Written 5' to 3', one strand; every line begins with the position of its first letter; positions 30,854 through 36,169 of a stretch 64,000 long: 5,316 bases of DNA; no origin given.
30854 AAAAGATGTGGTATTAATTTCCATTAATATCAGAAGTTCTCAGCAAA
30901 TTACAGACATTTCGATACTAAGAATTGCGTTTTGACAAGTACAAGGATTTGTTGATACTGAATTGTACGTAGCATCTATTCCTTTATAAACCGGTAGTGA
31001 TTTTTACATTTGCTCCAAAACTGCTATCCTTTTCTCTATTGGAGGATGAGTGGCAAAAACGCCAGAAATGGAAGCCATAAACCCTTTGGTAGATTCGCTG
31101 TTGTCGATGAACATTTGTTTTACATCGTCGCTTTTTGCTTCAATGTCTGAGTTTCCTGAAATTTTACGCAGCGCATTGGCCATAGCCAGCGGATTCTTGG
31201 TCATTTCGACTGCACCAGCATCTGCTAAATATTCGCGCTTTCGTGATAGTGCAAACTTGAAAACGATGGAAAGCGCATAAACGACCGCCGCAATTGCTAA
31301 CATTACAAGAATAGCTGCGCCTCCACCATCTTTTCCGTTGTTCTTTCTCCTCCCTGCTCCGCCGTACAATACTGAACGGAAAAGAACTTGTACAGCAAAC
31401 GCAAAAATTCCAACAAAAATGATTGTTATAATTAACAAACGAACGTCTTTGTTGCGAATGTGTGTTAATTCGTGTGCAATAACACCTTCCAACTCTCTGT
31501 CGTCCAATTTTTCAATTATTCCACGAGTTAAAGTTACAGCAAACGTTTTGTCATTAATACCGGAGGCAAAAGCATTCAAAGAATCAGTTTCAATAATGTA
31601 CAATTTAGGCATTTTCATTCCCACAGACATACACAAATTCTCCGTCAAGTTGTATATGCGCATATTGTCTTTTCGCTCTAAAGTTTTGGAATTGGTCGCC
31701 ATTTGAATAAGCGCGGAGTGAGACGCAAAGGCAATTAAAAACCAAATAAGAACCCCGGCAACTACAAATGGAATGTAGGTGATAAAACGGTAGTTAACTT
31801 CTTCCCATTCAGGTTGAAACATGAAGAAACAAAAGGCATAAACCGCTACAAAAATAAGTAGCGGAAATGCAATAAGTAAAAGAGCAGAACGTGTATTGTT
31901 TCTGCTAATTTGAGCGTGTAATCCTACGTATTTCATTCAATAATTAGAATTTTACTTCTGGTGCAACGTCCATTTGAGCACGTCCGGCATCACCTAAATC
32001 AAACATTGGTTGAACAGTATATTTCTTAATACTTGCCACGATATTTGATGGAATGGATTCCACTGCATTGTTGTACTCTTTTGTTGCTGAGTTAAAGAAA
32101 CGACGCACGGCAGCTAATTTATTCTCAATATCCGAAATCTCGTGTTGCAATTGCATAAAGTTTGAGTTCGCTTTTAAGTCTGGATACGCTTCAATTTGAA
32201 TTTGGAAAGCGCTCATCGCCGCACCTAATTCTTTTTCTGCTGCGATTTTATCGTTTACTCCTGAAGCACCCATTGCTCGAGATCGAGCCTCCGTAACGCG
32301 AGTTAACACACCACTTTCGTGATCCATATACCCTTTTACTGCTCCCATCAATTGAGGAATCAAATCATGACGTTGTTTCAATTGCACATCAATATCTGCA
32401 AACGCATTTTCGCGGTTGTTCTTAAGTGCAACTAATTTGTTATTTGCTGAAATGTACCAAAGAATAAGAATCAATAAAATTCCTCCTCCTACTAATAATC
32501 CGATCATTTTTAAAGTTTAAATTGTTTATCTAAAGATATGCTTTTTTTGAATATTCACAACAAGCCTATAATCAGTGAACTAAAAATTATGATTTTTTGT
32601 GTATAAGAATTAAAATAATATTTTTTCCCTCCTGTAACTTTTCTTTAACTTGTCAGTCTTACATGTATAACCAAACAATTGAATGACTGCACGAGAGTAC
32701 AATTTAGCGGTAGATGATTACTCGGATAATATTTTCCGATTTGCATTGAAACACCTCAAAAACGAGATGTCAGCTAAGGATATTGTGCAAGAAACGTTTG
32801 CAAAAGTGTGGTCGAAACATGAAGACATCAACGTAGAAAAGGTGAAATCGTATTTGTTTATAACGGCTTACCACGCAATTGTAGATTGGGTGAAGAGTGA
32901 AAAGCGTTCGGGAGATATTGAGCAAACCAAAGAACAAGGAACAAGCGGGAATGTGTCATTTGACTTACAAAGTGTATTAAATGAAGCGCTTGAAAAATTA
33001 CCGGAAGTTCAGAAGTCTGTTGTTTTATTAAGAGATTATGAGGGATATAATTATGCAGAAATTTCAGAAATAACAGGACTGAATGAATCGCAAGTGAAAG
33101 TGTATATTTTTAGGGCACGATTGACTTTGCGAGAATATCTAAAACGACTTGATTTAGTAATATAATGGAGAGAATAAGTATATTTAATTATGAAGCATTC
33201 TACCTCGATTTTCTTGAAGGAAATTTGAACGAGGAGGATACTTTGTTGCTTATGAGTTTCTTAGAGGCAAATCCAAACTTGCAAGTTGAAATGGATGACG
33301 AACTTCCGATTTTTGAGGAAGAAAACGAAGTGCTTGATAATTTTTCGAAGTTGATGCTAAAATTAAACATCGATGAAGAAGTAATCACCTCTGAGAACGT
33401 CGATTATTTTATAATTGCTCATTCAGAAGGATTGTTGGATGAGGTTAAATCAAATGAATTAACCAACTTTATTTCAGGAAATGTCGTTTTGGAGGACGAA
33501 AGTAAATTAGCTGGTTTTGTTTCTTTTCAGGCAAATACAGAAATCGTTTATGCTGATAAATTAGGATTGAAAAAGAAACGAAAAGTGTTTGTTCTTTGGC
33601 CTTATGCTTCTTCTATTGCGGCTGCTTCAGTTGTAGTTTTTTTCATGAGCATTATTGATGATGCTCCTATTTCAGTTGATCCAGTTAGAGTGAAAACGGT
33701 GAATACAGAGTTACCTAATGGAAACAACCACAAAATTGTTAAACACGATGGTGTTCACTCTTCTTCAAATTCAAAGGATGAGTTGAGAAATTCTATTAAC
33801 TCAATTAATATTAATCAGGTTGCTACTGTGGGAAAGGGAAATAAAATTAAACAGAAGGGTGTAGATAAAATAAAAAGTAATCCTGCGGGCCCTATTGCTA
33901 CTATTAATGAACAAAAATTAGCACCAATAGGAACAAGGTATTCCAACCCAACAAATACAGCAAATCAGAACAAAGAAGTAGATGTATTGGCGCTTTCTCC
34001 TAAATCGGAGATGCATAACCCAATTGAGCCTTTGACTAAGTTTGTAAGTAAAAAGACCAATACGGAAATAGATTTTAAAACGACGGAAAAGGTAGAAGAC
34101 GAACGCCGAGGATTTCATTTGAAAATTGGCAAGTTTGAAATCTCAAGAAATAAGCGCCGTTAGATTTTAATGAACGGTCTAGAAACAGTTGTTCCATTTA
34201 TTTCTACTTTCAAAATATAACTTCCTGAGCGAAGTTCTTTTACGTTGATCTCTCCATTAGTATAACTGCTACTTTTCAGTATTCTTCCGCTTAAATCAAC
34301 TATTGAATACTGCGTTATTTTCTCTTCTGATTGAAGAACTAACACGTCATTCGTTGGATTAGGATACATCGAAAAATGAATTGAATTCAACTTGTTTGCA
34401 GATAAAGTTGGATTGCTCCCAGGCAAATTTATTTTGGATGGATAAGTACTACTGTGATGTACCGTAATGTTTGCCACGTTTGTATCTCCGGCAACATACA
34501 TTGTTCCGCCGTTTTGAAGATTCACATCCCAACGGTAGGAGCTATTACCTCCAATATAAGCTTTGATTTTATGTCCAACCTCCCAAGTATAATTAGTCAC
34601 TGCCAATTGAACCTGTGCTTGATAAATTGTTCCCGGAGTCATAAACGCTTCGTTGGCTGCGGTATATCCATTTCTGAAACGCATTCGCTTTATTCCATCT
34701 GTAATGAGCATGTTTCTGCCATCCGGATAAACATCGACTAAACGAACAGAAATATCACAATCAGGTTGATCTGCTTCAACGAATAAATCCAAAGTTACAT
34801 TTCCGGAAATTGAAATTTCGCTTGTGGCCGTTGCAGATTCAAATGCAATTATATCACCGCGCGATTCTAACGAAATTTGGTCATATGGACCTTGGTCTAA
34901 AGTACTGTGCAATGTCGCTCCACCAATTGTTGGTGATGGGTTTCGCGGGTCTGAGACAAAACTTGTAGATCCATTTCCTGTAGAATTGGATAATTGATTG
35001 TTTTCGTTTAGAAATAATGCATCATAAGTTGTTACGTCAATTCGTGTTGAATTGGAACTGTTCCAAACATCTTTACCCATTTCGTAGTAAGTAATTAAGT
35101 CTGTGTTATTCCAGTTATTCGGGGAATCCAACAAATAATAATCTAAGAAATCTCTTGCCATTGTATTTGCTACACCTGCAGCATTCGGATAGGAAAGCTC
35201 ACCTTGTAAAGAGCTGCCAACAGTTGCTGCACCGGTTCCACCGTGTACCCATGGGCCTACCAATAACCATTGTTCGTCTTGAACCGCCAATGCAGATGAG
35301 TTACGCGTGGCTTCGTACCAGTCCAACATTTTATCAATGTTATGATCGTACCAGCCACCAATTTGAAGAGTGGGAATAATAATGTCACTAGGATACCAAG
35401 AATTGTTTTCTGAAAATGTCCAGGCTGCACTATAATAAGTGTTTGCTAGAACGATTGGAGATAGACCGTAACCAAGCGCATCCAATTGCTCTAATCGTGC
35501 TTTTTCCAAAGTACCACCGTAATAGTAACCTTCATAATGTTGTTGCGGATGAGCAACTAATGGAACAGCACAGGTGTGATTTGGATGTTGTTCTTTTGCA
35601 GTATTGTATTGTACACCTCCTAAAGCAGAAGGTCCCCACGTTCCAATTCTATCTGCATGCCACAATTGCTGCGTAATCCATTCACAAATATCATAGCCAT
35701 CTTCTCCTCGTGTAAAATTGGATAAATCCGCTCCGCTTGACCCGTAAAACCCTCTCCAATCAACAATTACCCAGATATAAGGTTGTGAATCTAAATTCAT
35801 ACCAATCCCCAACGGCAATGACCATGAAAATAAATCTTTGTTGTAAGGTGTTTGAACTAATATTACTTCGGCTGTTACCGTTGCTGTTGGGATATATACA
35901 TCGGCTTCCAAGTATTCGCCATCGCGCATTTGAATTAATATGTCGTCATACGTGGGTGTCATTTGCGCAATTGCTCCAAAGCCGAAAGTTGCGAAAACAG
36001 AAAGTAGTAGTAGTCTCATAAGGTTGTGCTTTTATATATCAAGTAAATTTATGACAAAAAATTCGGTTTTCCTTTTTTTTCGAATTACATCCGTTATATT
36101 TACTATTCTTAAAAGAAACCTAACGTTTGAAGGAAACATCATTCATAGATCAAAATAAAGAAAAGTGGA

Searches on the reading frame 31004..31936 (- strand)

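Call 55: search_protein_families(library=pfam, proteins=[window:31004-31936:-], max_evalue=0.0001)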
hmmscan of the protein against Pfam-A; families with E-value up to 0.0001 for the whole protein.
window:31004-31936:- (310 aa): 2 families
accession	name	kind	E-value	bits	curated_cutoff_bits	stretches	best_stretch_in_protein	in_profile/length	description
PF01435.24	Peptidase_M48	-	1e-32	113.9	20.3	1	91-309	4-184/186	Peptidase family M48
PF05569.17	Peptidase_M56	-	5.1e-05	23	31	0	134-178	178-222/296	BlaR1 peptidase M56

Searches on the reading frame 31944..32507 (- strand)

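Call 55: search_protein_families(library=pfam, proteins=[window:31944-32507:-], max_evalue=0.0001)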
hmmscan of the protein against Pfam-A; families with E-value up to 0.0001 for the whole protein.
window:31944-32507:- (187 aa): 1 family
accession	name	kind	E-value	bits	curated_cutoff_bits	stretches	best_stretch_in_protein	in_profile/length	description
PF04011.17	LemA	-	8.7e-50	168.9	26.2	1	35-187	1-149/149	LemA family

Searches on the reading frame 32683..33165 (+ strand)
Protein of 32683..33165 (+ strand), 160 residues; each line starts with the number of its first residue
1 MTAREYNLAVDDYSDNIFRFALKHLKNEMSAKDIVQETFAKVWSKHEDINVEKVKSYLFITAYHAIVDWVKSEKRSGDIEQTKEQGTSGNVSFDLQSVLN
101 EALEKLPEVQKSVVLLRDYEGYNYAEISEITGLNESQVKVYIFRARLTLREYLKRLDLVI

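Call 5: search_protein_families(library=ncbifam, proteins=[window:32683-33165:+], max_evalue=0.01)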
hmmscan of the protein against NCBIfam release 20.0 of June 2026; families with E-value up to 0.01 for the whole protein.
window:32683-33165:+ (160 aa): 96 families (the best 25 are shown)
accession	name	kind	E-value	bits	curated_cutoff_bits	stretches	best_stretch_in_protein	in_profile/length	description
NF058625.1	sigma_PG0214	equivalog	8.2e-35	120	130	1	1-156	1-164/170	GFO_1088 family ECF-type sigma factor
TIGR02950.1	SigM_subfam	subfamily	1.6e-28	99.5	147.95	1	12-152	8-157/159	RNA polymerase sigma factor, SigM family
TIGR02937.1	sigma70-ECF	superfamily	7.7e-25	87.4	42.9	1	10-153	7-165/165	sigma-70 family RNA polymerase sigma factor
TIGR02985.1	Sig70_bacteroi1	subfamily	3.7e-24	85.8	126.4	1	7-153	4-162/162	RNA polymerase sigma-70 factor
NF009193.0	PRK12541.1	equivalog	1.7e-23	83.6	171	1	12-150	13-157/161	RNA polymerase sigma factor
NF007226.0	PRK09644.1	equivalog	3e-23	82.7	199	1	13-155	10-159/166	RNA polymerase sigma factor SigM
TIGR02983.1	SigE-fam_strep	subfamily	8.5e-20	71.3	141.55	1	3-154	5-159/162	SigE family RNA polymerase sigma factor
NF007215.0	PRK09637.1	equivalog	4.7e-19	69.1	212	1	11-154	8-155/181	RNA polymerase sigma factor SigZ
TIGR02959.1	SigZ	equivalog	6e-18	65.2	168.65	1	11-154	2-149/170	RNA polymerase sigma factor SigZ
TIGR02943.1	Sig70_famx1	hypoth_equivalog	1.6e-17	64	162.2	2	11-86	9-85/188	RNA polymerase sigma-70 factor, TIGR02943 family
NF007223.0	PRK09641.1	equivalog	1.9e-16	60.4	209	2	79-155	110-186/187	RNA polymerase sigma factor SigW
NF053879.1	RNAPolSigSigVBac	equivalog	1.9e-16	60.1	190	1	10-154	10-156/160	RNA polymerase sigma factor SigV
NF009170.0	PRK12517.1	subfamily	6e-16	58.4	197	1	3-155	22-178/188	RNA polymerase sigma factor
NF009166.1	PRK12513.1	equivalog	1e-15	58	206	1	13-154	31-187/193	RNA polymerase sigma factor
NF008888.0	PRK11922.1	equivalog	1.1e-15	58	204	1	12-155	38-198/231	RNA polymerase sigma factor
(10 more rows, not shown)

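Call 6: search_protein_families(library=pfam, proteins=[window:32683-33165:+], max_evalue=0.01)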
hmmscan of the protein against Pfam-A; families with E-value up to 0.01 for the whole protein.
window:32683-33165:+ (160 aa): 4 families
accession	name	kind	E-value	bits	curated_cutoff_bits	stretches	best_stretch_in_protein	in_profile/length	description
PF08281.18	Sigma70_r4_2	-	8.2e-18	64.2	25.7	1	99-149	4-54/54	Sigma-70, region 4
PF04542.20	Sigma70_r2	-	3.2e-11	43.3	24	1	10-75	2-70/71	Sigma-70 region 2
PF04545.22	Sigma70_r4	-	2.8e-10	40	24.1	1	102-151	1-50/50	Sigma-70, region 4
PF07638.17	Sigma70_ECF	-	0.0041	17.5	21.1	1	71-146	95-176/185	ECF sigma factor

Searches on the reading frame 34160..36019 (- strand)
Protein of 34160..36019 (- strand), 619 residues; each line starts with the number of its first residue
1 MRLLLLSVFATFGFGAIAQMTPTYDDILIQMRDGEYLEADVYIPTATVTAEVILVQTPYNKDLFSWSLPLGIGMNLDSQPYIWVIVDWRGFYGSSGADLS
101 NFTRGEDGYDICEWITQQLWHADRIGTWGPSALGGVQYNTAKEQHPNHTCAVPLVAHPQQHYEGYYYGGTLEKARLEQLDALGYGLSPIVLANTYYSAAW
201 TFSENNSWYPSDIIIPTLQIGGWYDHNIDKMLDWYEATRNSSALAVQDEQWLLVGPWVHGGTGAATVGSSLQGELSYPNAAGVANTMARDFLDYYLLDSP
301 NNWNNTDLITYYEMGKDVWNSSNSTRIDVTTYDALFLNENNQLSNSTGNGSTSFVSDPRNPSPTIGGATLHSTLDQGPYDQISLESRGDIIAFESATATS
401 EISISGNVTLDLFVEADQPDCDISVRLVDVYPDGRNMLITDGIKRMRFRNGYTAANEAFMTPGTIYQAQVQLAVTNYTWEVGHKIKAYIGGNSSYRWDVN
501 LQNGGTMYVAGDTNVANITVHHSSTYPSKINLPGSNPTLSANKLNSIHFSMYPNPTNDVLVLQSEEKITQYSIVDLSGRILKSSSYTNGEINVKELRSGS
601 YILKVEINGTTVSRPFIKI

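Call 55: search_protein_families(library=pfam, proteins=[window:34160-36019:-], max_evalue=0.0001)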
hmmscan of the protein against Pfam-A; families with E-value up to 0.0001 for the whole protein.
window:34160-36019:- (619 aa): 3 families
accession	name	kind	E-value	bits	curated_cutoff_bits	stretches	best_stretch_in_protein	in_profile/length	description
PF02129.25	Peptidase_S15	-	1.9e-28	100.3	23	1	33-180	1-152/262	X-Pro dipeptidyl-peptidase (S15 family)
PF08530.16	PepX_C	-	1.6e-27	97.3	22.5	1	301-530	1-216/217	X-Pro dipeptidyl-peptidase C-terminal non-catalytic domain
PF18962.6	Por_Secre_tail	-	1.2e-11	45.1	27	1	551-613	1-70/75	Secretion system C-terminal sorting domain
